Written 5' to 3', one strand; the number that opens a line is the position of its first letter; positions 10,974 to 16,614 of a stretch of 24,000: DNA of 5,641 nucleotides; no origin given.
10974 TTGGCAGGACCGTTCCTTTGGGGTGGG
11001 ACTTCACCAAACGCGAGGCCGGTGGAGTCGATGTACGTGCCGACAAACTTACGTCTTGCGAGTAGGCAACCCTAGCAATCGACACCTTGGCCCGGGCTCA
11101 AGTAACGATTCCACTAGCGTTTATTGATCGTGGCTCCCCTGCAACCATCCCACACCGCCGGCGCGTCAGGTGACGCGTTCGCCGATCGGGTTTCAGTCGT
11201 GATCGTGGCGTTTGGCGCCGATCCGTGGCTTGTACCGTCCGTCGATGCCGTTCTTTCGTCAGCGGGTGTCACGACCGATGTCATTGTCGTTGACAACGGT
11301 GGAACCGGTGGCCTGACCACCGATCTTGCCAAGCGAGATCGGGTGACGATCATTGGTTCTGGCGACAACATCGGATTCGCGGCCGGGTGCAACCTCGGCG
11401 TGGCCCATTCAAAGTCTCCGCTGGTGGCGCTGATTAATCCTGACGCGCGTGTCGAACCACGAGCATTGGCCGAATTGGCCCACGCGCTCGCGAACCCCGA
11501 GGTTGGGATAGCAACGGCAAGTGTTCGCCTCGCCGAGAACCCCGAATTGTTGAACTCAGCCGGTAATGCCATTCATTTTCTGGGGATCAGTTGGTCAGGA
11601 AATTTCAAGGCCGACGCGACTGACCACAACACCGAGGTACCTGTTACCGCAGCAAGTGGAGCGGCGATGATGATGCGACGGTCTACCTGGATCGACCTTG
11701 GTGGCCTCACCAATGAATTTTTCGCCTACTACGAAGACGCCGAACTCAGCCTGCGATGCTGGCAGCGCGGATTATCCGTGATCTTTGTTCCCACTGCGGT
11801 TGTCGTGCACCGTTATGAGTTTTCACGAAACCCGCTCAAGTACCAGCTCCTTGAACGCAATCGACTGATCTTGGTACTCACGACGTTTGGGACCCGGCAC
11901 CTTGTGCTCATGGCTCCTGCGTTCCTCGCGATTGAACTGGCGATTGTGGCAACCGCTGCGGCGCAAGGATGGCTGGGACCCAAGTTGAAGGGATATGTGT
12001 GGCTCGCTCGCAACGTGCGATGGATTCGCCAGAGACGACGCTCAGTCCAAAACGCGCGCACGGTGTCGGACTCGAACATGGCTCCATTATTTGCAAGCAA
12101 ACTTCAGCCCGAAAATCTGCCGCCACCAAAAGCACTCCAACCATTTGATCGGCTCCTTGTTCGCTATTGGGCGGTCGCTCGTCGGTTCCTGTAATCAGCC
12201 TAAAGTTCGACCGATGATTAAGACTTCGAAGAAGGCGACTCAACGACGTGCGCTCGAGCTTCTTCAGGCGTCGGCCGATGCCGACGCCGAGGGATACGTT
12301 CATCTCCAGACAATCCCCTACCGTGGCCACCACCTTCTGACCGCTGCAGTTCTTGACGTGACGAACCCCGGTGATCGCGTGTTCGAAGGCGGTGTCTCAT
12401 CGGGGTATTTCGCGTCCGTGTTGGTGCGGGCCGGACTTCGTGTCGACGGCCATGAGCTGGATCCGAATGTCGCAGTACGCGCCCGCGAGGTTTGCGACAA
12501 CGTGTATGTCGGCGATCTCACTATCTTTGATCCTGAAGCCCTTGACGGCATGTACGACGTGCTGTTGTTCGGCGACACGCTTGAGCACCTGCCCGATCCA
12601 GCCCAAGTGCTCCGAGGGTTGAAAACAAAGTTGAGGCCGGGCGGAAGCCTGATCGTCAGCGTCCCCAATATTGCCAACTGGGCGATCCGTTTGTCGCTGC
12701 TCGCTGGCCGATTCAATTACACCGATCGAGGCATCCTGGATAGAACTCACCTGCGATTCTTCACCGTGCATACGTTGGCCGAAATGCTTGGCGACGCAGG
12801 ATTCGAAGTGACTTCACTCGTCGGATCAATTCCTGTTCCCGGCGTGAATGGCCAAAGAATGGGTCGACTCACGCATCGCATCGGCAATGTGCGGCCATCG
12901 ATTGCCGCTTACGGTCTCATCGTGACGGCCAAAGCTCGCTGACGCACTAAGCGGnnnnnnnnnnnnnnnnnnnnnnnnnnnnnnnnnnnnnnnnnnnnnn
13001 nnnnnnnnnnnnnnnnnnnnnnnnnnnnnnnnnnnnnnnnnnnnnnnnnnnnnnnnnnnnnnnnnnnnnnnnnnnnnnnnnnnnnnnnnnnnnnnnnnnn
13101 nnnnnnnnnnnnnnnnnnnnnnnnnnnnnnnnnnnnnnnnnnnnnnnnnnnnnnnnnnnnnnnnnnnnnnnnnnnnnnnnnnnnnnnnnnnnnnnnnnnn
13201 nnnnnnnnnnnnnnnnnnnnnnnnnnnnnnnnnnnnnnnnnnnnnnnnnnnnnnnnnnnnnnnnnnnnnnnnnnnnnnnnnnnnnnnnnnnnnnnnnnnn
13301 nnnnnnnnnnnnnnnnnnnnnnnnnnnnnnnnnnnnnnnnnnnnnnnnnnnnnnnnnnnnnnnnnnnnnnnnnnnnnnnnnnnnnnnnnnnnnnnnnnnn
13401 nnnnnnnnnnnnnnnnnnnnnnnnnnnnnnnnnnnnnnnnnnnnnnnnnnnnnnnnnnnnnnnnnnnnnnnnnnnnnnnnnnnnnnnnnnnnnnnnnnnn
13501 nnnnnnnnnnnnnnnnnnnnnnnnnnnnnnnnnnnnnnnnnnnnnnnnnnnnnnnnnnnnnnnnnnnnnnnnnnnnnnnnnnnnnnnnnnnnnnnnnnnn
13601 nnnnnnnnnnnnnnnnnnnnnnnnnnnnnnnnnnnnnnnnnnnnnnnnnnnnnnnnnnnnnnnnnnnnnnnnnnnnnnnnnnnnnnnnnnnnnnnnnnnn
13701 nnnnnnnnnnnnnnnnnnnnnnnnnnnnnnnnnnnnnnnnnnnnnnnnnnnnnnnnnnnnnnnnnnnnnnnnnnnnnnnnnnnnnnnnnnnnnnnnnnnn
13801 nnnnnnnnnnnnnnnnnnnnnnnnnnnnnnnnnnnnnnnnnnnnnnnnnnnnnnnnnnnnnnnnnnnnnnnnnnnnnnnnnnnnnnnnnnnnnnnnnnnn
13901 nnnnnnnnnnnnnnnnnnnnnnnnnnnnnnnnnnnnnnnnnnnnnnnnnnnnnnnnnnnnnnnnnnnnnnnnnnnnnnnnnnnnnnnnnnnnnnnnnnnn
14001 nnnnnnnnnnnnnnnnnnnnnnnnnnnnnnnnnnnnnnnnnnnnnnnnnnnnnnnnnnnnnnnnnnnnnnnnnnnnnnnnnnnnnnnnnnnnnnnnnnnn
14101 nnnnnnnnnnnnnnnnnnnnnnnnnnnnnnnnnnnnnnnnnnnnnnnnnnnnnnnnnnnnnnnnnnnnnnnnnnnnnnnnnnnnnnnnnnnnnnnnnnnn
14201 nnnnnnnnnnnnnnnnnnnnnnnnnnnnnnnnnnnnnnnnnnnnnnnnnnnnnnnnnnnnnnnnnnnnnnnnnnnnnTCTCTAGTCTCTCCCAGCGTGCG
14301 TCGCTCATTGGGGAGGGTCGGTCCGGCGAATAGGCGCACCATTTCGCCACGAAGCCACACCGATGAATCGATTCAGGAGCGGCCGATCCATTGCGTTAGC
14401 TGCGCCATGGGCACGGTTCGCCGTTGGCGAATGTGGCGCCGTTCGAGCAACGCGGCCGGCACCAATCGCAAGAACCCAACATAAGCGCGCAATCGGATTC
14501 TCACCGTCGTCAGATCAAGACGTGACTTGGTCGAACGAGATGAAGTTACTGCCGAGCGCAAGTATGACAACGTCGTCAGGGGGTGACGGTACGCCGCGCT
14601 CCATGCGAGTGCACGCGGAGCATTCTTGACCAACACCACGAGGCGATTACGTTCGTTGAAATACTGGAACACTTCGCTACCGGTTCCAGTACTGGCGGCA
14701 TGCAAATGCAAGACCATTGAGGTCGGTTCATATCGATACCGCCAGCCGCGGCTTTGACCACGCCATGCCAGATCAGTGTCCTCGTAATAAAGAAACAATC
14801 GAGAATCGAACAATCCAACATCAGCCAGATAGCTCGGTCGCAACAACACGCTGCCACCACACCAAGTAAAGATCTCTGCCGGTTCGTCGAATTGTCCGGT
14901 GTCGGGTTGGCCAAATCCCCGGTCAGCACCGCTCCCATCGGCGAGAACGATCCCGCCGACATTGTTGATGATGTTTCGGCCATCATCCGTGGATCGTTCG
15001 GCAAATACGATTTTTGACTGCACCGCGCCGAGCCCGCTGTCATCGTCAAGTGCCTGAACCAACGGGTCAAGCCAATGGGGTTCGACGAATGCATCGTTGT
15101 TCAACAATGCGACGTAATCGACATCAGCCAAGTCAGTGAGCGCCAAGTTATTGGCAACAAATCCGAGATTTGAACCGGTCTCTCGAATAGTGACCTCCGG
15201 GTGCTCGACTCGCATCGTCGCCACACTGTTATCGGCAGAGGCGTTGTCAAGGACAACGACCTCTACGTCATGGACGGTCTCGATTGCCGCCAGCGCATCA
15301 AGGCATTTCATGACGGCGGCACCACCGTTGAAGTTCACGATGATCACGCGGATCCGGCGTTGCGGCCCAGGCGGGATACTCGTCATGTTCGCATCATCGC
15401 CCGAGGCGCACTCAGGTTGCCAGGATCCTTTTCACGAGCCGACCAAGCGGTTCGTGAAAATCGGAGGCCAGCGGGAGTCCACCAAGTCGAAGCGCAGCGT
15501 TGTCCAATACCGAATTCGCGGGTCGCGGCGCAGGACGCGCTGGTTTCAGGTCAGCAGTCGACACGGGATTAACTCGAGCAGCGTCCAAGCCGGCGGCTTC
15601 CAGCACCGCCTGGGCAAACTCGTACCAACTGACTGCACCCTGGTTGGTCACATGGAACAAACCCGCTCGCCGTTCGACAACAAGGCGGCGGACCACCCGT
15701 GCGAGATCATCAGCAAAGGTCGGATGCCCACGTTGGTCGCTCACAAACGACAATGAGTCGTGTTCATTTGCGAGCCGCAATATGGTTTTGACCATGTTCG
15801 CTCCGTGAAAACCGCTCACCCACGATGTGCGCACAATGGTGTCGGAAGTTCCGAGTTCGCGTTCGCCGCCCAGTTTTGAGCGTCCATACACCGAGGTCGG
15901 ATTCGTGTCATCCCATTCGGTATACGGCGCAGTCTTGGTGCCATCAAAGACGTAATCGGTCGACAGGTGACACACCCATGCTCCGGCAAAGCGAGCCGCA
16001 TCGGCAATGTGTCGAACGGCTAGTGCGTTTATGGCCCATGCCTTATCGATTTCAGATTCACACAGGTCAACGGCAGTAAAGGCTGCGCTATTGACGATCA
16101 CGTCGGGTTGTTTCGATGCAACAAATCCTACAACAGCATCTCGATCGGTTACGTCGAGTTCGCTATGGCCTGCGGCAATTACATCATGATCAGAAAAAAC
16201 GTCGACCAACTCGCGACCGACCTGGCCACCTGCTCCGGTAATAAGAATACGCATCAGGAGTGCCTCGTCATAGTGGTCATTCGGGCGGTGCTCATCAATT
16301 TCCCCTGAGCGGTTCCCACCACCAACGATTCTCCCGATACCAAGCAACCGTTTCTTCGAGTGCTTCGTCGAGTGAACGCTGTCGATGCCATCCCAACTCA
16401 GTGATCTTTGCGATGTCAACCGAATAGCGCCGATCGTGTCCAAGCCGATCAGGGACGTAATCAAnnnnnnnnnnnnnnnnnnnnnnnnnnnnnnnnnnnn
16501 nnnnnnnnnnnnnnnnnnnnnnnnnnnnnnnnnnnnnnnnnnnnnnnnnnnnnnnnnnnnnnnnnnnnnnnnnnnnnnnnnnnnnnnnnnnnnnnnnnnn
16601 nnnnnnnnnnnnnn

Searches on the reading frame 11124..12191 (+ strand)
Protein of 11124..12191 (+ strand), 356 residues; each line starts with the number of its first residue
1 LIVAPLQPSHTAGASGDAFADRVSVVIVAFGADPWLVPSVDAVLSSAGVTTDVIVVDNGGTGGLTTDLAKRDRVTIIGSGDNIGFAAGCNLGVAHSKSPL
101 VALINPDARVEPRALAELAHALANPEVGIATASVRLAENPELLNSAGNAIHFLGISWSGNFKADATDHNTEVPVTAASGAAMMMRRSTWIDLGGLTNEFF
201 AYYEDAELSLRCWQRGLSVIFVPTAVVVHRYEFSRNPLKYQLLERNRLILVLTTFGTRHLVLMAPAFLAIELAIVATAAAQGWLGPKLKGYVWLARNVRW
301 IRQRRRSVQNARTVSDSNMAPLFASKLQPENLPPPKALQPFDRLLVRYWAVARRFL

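Call 17: search_protein_families(library=pfam, proteins=[window:11124-12191:+], max_evalue=0.00001)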
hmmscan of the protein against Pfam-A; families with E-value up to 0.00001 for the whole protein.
window:11124-12191:+ (356 aa): 4 families
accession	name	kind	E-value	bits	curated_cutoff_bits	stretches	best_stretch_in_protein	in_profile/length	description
PF13641.12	Glyco_tranf_2_3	-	1.6e-14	55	27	1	22-230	2-212/230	Glycosyltransferase like family 2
PF00535.33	Glycos_transf_2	-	1.1e-13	51.9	23.3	1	24-187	1-162/168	Glycosyl transferase family 2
PF13632.12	Glyco_trans_2_3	-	4.9e-10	40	27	1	101-234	2-125/198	Glycosyl transferase family group 2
PF13506.12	Glyco_transf_21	-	1.1e-09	38.5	21.7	1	92-228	25-153/174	Glycosyl transferase family 21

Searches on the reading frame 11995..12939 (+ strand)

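Call 17: search_protein_families(library=pfam, proteins=[window:11995-12939:+], max_evalue=0.00001)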
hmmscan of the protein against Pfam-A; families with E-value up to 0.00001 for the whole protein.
window:11995-12939:+ (315 aa): 4 families
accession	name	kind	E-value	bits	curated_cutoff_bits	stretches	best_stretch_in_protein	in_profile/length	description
PF13489.12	Methyltransf_23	-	6.3e-17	62.2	27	1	120-275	17-164/164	Methyltransferase domain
PF08241.18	Methyltransf_11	-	2.4e-09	38.2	21.2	1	133-221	4-95/95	Methyltransferase domain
PF07021.18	MetW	-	1.1e-07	32.1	21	1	118-245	6-132/193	Methionine biosynthesis protein MetW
PF08242.18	Methyltransf_12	-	2.5e-07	31.8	30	1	133-219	4-98/98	Methyltransferase domain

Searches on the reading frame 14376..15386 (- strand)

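Call 18: search_protein_families(library=pfam, proteins=[window:14376-15386:-], max_evalue=0.00001)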
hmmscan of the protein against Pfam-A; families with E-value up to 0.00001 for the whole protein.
window:14376-15386:- (337 aa): 2 families
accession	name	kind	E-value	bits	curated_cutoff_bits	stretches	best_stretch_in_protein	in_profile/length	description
PF00535.33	Glycos_transf_2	-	1.3e-15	58.1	23.3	1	14-139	2-129/168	Glycosyl transferase family 2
PF13641.12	Glyco_tranf_2_3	-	6e-13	49.8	27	1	12-248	3-226/230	Glycosyltransferase like family 2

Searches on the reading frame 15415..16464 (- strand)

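Call 18: search_protein_families(library=pfam, proteins=[window:15415-16464:-], max_evalue=0.00001)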
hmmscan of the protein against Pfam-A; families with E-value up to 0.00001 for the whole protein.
window:15415-16464:- (350 aa): 4 families
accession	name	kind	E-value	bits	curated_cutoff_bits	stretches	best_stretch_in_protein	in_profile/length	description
PF04321.23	RmlD_sub_bind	-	1.8e-87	293.5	27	1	71-346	1-284/287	RmlD substrate binding domain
PF01370.27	Epimerase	-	1.4e-20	74.2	20.9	1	73-204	1-153/240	NAD dependent epimerase/dehydratase family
PF16363.11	GDP_Man_Dehyd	-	3.3e-12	46.9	27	1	102-201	58-161/332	GDP-mannose 4,6 dehydratase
PF02719.21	Polysacc_synt_2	-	2.7e-07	30.5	20.2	0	104-173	62-132/293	Polysaccharide biosynthesis protein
